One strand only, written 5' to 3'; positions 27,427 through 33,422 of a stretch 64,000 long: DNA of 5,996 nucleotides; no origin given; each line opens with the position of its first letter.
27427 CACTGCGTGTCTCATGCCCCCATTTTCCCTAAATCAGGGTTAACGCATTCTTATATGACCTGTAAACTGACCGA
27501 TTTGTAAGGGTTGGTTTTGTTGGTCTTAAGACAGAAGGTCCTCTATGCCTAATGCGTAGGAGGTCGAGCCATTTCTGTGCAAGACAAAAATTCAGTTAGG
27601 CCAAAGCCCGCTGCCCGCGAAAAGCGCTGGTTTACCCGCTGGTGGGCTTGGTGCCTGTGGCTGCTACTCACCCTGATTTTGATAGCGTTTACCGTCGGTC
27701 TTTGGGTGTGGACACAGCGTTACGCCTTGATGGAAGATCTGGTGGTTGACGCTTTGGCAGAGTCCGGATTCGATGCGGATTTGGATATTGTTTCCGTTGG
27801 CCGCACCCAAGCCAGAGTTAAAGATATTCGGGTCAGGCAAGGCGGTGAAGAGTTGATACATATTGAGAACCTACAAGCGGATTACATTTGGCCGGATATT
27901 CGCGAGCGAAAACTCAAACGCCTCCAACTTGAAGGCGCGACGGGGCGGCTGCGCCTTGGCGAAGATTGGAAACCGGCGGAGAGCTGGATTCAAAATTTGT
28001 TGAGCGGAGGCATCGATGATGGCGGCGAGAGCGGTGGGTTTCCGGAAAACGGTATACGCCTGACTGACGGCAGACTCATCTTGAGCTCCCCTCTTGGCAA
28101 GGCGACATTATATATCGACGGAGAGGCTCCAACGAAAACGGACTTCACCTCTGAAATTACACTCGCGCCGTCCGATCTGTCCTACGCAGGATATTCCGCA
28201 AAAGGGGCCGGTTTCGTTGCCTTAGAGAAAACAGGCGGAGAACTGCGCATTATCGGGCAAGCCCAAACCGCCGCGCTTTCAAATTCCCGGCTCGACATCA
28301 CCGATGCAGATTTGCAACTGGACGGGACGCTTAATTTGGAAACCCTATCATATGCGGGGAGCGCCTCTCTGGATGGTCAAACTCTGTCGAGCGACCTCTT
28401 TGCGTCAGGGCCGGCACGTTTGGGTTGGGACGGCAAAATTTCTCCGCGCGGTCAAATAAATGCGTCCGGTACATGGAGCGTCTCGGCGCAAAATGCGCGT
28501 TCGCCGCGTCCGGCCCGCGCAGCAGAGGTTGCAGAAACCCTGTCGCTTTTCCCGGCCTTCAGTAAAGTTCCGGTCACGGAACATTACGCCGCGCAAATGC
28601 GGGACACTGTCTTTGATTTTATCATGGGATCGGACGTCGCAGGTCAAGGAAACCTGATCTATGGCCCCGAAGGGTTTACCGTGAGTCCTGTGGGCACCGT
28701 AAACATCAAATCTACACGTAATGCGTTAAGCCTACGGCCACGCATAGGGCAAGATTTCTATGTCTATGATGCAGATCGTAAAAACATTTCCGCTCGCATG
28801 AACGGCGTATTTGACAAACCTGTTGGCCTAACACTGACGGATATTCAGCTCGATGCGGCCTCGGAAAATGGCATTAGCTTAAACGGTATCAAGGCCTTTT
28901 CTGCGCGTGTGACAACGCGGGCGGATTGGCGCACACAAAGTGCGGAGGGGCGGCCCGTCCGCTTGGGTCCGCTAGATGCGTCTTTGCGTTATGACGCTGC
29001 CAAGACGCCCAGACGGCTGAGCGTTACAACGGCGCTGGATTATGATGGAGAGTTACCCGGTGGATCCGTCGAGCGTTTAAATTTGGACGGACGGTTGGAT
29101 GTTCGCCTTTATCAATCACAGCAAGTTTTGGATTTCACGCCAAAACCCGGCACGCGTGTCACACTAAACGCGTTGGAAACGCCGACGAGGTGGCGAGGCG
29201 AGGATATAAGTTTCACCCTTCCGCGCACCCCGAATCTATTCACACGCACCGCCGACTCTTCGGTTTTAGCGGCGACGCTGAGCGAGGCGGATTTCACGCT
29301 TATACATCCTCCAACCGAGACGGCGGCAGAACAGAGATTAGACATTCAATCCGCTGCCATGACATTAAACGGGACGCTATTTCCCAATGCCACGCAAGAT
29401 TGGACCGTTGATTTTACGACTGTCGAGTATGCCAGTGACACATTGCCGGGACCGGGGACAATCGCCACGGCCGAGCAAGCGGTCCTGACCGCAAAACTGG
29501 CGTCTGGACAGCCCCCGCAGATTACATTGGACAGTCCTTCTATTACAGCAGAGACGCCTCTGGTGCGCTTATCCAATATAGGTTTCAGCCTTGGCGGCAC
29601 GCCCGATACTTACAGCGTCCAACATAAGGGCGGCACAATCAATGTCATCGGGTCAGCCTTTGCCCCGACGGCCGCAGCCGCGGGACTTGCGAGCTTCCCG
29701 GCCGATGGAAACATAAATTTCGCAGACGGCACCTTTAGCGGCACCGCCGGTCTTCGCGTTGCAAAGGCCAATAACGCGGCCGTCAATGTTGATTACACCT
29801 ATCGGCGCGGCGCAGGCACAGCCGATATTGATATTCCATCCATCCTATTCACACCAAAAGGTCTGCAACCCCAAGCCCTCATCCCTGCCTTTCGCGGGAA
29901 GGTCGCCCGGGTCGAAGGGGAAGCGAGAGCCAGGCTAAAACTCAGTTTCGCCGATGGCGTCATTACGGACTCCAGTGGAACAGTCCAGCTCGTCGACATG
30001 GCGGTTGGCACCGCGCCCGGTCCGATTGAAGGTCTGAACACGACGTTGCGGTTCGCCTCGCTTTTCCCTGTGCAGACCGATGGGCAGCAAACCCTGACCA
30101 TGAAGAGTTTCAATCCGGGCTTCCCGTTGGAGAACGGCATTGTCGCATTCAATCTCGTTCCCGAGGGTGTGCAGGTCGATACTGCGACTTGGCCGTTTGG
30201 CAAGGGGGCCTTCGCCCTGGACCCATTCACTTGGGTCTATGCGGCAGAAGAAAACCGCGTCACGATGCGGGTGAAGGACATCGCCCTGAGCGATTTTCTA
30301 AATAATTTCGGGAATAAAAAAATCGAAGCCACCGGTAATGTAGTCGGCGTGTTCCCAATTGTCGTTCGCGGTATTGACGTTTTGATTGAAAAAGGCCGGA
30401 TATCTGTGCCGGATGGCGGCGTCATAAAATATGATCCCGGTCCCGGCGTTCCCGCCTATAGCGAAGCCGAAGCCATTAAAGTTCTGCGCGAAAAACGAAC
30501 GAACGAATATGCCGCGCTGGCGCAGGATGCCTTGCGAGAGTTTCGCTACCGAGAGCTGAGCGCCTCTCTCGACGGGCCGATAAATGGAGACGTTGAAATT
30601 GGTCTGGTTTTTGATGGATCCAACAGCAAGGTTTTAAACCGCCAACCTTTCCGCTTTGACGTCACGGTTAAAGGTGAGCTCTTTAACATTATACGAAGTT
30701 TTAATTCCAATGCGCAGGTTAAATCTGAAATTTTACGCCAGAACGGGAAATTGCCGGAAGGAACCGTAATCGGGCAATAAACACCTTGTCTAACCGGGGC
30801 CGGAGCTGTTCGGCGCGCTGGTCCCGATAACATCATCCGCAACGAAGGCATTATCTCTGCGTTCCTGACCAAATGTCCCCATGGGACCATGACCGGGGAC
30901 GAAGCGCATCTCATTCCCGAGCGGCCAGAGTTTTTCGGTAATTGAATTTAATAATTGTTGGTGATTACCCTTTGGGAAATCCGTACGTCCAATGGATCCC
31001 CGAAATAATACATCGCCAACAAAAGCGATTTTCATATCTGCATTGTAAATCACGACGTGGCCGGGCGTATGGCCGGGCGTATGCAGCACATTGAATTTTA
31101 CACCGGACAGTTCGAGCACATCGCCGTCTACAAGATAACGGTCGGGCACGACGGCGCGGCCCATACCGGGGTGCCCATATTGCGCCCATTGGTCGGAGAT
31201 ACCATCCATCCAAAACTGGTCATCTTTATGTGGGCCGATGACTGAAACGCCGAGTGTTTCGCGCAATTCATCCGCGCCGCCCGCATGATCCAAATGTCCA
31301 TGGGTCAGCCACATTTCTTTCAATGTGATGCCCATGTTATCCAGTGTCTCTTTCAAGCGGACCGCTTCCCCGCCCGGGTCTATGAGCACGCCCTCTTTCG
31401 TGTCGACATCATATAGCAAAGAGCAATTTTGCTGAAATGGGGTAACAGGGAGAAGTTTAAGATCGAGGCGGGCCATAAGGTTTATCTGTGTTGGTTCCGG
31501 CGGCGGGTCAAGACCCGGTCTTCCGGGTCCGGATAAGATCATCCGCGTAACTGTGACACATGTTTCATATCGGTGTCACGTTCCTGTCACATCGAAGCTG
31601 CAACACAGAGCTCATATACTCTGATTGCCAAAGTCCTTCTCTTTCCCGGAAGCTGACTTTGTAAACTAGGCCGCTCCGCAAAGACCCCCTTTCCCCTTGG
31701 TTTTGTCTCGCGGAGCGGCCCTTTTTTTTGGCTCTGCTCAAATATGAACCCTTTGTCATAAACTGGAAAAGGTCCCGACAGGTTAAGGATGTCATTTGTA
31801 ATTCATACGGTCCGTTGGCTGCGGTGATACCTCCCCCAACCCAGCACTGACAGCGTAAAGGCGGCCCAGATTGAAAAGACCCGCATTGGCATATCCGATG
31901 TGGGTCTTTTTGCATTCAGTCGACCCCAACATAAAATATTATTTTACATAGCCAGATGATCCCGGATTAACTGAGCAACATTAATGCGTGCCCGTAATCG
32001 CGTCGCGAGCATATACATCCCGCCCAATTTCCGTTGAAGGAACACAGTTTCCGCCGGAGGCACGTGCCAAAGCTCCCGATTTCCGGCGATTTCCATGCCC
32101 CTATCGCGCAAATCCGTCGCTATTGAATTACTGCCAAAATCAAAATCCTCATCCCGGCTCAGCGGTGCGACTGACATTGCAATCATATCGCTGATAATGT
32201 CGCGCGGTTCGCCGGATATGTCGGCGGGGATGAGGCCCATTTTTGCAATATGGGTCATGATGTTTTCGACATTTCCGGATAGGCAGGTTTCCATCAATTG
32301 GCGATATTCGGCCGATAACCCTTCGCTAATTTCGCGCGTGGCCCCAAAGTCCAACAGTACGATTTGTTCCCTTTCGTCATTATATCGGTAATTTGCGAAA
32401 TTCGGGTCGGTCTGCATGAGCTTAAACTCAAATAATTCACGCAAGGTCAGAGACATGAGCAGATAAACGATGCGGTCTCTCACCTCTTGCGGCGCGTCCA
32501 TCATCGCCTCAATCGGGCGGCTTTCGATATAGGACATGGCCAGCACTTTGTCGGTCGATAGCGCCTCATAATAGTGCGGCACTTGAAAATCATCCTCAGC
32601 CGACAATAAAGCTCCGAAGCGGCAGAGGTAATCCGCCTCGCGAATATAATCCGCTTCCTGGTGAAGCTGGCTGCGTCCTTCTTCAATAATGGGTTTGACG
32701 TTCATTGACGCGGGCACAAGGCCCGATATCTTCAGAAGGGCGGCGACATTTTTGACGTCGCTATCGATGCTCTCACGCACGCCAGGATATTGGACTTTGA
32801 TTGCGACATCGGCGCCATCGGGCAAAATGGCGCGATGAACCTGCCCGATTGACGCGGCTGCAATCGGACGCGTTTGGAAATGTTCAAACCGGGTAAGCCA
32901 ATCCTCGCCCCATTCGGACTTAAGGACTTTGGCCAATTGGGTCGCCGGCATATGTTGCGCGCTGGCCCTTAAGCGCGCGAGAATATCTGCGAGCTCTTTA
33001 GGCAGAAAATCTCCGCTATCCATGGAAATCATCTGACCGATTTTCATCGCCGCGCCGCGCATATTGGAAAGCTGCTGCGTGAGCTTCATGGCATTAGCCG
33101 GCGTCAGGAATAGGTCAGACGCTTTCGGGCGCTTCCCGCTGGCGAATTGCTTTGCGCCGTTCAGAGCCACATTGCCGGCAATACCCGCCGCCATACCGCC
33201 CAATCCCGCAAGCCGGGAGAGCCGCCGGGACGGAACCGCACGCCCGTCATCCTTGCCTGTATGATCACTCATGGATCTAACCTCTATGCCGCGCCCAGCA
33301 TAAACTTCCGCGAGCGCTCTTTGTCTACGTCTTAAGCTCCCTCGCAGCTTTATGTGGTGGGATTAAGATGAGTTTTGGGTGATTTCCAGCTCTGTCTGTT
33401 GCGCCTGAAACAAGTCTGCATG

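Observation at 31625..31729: Candidate PhoB-controlled small RNA with two CU-rich anti-SD loops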

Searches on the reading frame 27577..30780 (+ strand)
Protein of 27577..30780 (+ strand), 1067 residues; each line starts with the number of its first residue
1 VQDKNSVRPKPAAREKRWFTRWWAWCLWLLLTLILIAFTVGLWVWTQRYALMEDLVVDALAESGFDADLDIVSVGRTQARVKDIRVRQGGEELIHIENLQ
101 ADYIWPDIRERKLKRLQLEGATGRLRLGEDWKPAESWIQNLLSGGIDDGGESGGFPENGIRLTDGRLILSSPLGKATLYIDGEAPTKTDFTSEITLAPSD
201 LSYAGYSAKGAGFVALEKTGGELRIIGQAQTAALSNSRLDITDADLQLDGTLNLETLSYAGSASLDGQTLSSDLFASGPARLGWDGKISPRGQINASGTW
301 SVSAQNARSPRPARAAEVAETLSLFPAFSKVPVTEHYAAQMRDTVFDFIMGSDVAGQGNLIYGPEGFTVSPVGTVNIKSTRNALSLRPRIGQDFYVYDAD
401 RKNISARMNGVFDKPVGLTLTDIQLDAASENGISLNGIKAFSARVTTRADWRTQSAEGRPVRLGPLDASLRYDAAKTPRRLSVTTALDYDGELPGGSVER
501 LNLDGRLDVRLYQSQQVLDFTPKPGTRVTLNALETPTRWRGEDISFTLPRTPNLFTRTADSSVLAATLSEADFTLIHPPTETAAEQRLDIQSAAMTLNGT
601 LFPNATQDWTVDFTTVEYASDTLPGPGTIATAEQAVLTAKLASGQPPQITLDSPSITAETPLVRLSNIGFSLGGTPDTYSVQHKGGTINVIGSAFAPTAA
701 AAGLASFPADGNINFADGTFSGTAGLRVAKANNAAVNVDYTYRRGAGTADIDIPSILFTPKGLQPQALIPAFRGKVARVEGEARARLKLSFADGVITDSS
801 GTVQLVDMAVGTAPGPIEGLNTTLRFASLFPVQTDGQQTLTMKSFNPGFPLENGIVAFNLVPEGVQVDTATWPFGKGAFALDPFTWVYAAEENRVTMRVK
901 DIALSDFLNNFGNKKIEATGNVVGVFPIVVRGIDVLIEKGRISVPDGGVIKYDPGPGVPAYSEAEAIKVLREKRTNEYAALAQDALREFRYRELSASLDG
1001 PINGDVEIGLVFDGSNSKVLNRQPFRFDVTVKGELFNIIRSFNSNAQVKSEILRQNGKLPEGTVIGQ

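Call 8: search_protein_families(library=pfam, proteins=[window:27577-30780:+])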
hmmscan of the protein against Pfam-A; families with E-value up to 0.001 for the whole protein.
window:27577-30780:+ (1067 aa): 1 family
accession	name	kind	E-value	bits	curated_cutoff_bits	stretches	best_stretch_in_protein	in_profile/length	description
PF11739.14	YdbH-like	-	2.8e-56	192.3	26.3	1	39-1053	4-889/893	Intermembrane phospholipid transport protein YdbH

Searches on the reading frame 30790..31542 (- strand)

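Call 8: search_protein_families(library=pfam, proteins=[window:30790-31542:-])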
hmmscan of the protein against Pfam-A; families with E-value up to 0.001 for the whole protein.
window:30790-31542:- (250 aa): 1 family
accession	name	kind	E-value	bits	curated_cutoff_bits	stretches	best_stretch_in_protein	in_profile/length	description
PF00753.33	Lactamase_B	-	5.2e-37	128.1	22.7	1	34-218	2-196/196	Metallo-beta-lactamase superfamily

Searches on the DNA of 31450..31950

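Call 4: search_rna_families(source=window, start=31450, end=31950, threshold=evalue, max_evalue=10, show_alignments=3)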
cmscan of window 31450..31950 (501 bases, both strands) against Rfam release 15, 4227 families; matches with E-value up to 10: 8.
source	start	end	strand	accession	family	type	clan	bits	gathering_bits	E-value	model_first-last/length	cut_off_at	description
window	31632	31735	+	RF00519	suhB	Gene; sRNA;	CL00108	19.1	41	0.16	1-77/77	no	Makes More Granules Regulator RNA (mmgR)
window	31843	31945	+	RF01770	rimP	Cis-reg; leader;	-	15.2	47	9.2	1-102/102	no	Gammaprotebacteria rimP leader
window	31489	31533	-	RF03058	sul1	Cis-reg; riboswitch;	-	13.6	36.2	6.5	1-56/56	no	sul1 RNA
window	31716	31731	-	RF01100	PK-BYV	Cis-reg;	-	13.5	50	4.7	1-40/40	no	3'-terminal pseudoknot in BYV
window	31599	31626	+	RF01232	snoR442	Gene; snRNA; snoRNA; CD-box;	-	13.5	50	5.7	1-46/46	no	Small nucleolar RNA R442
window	31874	31910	+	RF00506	Thr_leader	Cis-reg; leader;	-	13.4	55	8.6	82-114/118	no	Threonine operon leader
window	31623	31725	+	RF02232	sX13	Gene; sRNA;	-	12.7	50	6.7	1-115/115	no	Xanthomonadaceae sRNA sX13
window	31577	31748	+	RF02177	SMCR2_1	Gene; lncRNA;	-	11.7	50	9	1-159/159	no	Smith-Magenis syndrome chromosome region, candidate 2 conserved region 1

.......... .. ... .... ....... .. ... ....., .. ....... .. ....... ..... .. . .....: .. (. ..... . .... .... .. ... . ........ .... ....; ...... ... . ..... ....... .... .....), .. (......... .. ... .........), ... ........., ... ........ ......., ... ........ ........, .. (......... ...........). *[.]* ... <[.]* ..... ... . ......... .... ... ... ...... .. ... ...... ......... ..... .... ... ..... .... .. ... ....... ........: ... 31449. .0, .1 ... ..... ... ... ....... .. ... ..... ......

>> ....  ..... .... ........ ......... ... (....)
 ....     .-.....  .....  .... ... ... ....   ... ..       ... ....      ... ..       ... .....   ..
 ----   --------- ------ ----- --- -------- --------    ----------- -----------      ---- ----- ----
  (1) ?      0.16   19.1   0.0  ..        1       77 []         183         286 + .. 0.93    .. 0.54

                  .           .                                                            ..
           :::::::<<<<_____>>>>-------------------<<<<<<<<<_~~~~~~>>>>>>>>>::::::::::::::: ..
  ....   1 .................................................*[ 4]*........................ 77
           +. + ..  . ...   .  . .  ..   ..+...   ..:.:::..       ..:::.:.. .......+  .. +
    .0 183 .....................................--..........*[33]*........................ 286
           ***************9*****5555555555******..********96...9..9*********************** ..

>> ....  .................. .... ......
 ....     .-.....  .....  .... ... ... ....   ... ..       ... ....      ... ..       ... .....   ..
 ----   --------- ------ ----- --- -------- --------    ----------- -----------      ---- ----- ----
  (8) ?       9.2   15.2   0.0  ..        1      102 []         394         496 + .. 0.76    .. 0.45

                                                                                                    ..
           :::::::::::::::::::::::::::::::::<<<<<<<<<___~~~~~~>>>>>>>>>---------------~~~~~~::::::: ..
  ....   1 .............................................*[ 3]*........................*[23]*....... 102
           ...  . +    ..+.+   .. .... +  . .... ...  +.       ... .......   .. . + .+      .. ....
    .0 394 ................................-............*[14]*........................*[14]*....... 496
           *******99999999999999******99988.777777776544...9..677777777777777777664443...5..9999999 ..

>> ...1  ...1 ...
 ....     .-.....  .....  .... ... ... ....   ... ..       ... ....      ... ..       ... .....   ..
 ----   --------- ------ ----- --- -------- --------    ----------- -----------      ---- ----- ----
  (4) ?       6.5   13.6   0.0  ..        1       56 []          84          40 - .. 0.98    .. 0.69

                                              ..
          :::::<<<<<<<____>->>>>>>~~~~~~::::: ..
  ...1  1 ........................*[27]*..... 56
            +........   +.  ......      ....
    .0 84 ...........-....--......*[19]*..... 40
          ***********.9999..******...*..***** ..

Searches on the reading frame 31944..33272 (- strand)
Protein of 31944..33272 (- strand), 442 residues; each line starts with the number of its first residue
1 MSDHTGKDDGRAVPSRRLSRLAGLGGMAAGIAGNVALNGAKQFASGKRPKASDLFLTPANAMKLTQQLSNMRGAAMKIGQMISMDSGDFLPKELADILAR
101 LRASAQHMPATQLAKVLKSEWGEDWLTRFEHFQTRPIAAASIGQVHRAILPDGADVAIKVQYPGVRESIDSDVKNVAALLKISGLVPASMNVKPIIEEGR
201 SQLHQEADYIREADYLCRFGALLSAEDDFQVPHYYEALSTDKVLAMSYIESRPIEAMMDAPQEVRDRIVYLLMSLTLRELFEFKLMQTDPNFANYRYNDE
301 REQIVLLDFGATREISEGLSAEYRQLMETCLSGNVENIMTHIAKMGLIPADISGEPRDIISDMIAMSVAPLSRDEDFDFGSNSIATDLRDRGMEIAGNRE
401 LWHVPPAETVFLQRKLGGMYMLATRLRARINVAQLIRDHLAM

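Call 8: search_protein_families(library=pfam, proteins=[window:31944-33272:-])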
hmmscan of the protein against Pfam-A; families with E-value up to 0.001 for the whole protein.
window:31944-33272:- (442 aa): 1 family
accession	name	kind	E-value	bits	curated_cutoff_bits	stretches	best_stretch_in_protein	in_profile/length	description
PF03109.22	ABC1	-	1.2e-60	205.2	22.9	1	101-340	2-242/244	ABC1 atypical kinase-like domain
